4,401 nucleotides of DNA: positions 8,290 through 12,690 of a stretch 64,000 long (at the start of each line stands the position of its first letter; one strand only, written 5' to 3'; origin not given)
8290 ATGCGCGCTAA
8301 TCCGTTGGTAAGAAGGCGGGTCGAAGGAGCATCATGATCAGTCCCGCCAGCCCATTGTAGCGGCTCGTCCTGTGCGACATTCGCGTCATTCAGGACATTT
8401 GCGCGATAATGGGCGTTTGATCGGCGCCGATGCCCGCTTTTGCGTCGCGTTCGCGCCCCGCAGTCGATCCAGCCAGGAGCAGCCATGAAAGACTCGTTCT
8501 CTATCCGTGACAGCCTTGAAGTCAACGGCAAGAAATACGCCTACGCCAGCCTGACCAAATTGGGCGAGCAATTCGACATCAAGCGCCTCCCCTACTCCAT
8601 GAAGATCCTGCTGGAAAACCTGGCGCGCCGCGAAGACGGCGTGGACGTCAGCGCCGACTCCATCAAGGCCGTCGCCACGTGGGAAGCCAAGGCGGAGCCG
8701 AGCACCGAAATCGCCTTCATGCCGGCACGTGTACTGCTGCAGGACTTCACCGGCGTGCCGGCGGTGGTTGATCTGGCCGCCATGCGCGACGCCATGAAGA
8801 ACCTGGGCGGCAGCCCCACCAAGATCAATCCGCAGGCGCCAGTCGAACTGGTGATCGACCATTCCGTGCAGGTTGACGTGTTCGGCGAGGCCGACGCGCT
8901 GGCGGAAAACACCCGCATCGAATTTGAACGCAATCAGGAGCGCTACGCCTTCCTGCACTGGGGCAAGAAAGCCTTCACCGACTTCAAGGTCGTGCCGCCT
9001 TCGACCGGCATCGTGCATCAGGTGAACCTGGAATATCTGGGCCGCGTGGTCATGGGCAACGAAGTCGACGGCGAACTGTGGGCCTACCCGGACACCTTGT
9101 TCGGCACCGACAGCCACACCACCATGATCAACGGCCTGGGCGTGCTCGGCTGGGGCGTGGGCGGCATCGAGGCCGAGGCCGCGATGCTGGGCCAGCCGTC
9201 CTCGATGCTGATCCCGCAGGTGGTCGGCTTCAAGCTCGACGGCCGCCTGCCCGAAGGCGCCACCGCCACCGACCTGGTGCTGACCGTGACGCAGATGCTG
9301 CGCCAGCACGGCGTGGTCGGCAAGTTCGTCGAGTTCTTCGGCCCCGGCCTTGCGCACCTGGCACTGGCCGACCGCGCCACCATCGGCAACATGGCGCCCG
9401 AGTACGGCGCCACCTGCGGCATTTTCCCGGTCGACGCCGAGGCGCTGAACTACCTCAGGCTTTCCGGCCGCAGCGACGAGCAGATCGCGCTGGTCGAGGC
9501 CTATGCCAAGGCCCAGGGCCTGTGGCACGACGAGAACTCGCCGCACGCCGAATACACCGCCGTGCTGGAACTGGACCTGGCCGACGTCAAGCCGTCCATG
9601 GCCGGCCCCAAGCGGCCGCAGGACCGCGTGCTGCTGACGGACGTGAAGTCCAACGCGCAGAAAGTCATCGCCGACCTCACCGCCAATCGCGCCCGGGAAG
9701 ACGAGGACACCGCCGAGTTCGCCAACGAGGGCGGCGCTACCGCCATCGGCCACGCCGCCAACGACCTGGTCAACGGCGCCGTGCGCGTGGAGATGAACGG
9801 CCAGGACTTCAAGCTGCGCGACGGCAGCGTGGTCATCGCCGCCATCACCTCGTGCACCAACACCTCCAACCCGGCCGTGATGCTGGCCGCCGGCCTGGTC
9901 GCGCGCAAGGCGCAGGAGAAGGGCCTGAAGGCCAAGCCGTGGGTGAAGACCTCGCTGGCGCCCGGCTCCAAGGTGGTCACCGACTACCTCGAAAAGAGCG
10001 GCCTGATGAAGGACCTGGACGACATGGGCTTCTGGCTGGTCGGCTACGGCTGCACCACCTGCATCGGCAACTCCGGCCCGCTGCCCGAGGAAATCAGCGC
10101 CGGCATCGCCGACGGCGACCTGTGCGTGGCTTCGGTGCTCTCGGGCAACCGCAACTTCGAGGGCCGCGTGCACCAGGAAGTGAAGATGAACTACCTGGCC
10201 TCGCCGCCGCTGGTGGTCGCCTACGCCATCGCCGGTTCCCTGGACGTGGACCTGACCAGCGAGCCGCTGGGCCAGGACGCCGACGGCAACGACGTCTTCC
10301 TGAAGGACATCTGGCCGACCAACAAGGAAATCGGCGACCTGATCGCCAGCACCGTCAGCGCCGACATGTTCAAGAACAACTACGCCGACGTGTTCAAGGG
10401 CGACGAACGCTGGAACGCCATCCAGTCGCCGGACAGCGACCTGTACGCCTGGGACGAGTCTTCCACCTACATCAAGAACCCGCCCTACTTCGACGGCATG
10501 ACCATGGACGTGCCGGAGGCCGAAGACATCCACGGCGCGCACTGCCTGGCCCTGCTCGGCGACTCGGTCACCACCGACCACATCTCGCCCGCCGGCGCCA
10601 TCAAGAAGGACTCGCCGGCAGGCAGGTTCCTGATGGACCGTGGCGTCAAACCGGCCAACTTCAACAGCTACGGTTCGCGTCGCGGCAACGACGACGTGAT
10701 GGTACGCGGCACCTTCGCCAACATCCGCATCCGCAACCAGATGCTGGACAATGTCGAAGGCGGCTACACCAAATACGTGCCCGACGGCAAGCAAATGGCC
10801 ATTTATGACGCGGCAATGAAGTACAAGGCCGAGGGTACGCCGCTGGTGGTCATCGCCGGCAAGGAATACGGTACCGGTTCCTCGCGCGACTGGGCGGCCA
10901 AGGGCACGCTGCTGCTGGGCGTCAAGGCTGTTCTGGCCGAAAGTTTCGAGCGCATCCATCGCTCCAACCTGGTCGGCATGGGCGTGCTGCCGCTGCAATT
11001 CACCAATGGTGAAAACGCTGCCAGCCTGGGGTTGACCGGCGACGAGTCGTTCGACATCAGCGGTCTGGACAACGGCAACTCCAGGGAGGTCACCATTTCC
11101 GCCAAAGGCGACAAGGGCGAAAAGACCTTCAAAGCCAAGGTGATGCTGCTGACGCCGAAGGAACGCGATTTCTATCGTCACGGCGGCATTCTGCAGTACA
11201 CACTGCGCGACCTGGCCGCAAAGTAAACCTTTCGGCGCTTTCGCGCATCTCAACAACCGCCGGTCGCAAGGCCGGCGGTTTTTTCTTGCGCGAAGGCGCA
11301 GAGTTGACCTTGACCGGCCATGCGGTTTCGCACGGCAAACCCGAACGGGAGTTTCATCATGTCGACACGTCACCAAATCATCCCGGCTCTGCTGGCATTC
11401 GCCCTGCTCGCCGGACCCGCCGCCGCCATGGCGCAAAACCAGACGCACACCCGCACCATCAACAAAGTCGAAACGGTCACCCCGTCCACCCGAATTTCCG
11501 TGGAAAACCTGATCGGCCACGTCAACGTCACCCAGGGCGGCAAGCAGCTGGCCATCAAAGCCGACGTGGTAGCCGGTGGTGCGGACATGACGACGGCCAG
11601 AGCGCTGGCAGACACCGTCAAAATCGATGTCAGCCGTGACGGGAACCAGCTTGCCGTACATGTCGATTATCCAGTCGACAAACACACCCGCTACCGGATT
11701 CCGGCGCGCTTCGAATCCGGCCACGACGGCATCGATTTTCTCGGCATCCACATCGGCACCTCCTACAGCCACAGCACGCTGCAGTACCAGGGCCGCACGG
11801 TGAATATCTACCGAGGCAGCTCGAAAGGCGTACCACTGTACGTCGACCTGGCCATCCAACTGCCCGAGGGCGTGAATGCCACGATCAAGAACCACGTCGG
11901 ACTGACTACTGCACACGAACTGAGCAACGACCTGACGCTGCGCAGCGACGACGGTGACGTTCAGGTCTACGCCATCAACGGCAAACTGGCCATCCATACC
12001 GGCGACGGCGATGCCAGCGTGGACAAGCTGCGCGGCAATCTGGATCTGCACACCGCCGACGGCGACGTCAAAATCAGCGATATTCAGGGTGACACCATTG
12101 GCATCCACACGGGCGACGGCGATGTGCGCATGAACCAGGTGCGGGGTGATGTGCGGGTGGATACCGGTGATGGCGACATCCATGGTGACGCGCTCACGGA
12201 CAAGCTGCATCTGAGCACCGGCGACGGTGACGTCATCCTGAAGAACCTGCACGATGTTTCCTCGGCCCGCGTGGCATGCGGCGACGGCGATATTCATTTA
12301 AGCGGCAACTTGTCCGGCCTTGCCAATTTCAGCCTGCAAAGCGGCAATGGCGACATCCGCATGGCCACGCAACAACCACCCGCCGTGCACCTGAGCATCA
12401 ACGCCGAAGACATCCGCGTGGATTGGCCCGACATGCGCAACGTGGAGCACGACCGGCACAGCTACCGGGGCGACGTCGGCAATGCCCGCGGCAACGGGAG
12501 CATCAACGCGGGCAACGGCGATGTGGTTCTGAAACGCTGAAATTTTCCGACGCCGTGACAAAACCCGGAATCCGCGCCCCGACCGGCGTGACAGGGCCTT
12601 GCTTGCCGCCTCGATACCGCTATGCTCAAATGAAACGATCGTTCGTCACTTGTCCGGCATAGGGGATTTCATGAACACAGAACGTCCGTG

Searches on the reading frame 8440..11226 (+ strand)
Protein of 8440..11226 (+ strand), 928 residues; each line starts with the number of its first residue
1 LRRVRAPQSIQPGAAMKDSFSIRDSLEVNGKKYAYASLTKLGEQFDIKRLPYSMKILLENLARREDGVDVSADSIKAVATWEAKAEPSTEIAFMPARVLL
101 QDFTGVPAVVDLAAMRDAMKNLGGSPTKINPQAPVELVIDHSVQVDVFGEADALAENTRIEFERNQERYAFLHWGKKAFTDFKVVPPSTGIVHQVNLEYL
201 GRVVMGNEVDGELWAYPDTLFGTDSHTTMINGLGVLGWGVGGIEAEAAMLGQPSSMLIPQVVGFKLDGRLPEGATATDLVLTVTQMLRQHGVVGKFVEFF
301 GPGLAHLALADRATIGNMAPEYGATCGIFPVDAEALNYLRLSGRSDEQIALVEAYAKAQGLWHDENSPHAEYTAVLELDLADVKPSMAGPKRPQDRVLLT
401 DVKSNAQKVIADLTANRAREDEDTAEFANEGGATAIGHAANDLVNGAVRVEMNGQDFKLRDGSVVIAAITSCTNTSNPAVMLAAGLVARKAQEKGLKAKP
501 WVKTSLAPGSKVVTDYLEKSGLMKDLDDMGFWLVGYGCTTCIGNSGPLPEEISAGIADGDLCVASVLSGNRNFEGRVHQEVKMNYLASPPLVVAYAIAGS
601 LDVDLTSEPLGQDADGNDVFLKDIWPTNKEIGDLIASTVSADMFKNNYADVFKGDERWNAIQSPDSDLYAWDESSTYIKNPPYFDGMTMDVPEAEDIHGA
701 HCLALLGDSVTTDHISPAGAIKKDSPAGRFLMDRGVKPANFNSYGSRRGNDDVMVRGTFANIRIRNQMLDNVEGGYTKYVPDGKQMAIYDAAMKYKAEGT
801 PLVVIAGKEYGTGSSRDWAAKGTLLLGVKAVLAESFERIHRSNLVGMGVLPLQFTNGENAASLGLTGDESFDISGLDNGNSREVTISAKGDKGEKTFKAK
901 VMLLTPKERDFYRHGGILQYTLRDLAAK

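Call 12: search_protein_families(library=pfam, proteins=[window:8440-11226:+], max_evalue=0.001)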
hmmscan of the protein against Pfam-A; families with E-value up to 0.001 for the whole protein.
window:8440-11226:+ (928 aa): 2 families
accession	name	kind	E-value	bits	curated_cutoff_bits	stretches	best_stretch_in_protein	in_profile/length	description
PF00330.25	Aconitase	-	3.3e-170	567.5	28.7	1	81-599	4-463/463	Aconitase family (aconitate hydratase)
PF00694.25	Aconitase_C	-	2.8e-45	154.3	22.8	1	729-856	3-130/131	Aconitase C-terminal domain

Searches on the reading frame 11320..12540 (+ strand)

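Call 12: search_protein_families(library=pfam, proteins=[window:11320-12540:+], max_evalue=0.001)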
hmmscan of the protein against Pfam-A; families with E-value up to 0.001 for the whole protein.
window:11320-12540:+ (406 aa): 1 family
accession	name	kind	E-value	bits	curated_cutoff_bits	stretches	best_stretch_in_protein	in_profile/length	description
PF13349.12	DUF4097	-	4.7e-19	69.2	22.9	2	157-307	40-189/247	Toastrack DUF4097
